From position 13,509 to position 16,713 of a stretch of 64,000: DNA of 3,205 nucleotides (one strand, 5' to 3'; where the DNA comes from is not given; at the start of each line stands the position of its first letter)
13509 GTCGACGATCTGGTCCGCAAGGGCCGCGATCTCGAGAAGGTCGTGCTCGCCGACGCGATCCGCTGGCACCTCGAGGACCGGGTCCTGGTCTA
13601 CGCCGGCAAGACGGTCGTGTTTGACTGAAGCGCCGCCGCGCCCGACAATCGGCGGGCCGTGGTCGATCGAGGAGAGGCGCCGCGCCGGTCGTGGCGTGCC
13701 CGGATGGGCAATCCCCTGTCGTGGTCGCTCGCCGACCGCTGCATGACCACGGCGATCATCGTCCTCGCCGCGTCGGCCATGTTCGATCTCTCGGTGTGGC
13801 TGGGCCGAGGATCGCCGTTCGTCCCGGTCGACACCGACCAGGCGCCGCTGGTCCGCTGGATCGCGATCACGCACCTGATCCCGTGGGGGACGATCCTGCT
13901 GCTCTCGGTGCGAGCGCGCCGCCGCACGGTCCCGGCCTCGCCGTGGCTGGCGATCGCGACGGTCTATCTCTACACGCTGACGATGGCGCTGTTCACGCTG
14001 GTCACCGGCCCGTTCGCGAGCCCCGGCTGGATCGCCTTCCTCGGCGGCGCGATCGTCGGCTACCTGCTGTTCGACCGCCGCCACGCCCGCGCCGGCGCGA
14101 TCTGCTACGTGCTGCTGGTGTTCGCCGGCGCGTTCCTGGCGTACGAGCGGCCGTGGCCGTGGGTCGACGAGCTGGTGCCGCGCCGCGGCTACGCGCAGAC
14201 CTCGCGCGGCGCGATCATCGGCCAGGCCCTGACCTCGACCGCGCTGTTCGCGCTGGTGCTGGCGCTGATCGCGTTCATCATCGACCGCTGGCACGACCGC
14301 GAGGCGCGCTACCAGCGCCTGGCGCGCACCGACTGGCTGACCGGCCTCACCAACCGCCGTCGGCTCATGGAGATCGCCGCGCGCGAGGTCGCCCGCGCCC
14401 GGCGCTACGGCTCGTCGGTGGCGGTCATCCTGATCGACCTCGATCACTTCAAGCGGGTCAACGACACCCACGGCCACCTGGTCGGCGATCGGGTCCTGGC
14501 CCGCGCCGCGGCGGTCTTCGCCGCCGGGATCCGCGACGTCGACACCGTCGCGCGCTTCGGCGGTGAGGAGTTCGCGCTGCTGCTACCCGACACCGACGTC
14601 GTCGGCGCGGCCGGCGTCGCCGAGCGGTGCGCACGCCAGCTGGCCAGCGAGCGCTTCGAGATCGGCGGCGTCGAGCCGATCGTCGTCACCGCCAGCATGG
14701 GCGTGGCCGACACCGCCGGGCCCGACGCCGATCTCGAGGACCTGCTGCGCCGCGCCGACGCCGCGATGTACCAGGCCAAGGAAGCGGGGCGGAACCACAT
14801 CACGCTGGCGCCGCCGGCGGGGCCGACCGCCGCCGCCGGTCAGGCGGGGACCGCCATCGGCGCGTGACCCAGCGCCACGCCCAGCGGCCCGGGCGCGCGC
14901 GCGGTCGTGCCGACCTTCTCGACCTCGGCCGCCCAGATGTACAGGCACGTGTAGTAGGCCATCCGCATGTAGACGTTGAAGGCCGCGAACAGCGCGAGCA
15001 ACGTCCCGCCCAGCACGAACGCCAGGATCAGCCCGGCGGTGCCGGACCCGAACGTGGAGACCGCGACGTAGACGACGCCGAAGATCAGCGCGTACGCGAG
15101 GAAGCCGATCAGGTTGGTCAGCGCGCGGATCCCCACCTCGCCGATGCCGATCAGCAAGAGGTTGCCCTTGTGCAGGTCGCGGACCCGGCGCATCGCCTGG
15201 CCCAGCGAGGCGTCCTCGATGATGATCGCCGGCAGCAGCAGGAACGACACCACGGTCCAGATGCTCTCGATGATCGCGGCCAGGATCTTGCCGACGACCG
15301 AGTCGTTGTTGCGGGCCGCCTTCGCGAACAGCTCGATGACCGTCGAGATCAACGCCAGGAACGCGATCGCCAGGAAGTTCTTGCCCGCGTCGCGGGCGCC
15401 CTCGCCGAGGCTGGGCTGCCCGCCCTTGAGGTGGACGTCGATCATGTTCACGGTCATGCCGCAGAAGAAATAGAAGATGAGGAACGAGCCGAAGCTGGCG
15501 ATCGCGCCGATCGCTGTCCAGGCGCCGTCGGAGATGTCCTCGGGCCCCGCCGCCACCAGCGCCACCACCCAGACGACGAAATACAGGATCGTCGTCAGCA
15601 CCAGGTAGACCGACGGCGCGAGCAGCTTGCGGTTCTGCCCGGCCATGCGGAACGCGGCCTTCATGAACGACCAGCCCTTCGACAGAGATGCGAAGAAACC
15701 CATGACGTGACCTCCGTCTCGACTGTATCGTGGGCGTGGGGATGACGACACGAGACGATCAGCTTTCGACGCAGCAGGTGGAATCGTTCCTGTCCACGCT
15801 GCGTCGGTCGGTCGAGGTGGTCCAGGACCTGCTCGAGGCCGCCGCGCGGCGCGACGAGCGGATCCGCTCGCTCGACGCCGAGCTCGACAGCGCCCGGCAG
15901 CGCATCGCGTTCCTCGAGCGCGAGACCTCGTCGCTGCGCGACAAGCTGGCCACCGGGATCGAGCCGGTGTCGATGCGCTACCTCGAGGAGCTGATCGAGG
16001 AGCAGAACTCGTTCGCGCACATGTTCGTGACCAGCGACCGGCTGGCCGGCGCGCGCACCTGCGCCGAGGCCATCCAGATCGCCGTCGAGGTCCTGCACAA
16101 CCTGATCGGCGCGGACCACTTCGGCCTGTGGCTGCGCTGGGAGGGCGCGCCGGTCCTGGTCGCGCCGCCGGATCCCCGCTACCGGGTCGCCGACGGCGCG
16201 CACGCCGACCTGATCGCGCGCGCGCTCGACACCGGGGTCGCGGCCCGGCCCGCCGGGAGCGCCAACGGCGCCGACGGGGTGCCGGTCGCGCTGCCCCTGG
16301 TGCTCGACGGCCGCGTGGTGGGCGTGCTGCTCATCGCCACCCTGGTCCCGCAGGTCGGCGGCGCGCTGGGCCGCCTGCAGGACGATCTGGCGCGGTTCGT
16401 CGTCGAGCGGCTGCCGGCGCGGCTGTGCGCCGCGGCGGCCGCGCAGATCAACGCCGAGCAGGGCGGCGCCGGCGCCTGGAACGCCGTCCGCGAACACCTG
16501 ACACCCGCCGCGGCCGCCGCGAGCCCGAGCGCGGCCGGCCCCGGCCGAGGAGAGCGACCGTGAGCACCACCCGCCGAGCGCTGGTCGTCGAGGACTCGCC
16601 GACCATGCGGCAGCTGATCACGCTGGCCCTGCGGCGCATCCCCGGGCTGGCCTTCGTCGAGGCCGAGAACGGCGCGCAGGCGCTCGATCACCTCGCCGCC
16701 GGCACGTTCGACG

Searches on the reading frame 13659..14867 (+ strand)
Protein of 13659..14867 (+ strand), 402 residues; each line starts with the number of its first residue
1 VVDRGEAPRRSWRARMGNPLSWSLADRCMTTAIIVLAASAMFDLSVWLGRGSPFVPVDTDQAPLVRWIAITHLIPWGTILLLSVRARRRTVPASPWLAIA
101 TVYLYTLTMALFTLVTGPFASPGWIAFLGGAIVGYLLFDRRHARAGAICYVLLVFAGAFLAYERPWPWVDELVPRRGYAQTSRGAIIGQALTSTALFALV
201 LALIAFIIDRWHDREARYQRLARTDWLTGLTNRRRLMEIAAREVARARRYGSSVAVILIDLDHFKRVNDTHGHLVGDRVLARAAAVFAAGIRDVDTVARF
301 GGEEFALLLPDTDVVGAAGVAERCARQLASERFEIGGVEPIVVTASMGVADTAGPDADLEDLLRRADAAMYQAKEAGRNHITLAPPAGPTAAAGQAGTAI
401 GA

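Call 29: search_protein_families(library=pfam, proteins=[window:13659-14867:+], max_evalue=0.001)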
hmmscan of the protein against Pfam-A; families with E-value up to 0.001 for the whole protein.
window:13659-14867:+ (402 aa): 1 family
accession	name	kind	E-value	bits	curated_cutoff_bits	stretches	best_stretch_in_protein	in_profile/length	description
PF00990.26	GGDEF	-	2e-44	151.6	23.8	1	223-380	2-161/161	Diguanylate cyclase, GGDEF domain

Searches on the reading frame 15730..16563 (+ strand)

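Call 29: search_protein_families(library=pfam, proteins=[window:15730-16563:+], max_evalue=0.001)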
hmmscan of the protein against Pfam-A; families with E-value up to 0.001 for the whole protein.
window:15730-16563:+ (277 aa): 1 family
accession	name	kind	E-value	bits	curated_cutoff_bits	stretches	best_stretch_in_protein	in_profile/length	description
PF13492.12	GAF_3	-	0.00024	22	27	1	113-208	4-106/129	GAF domain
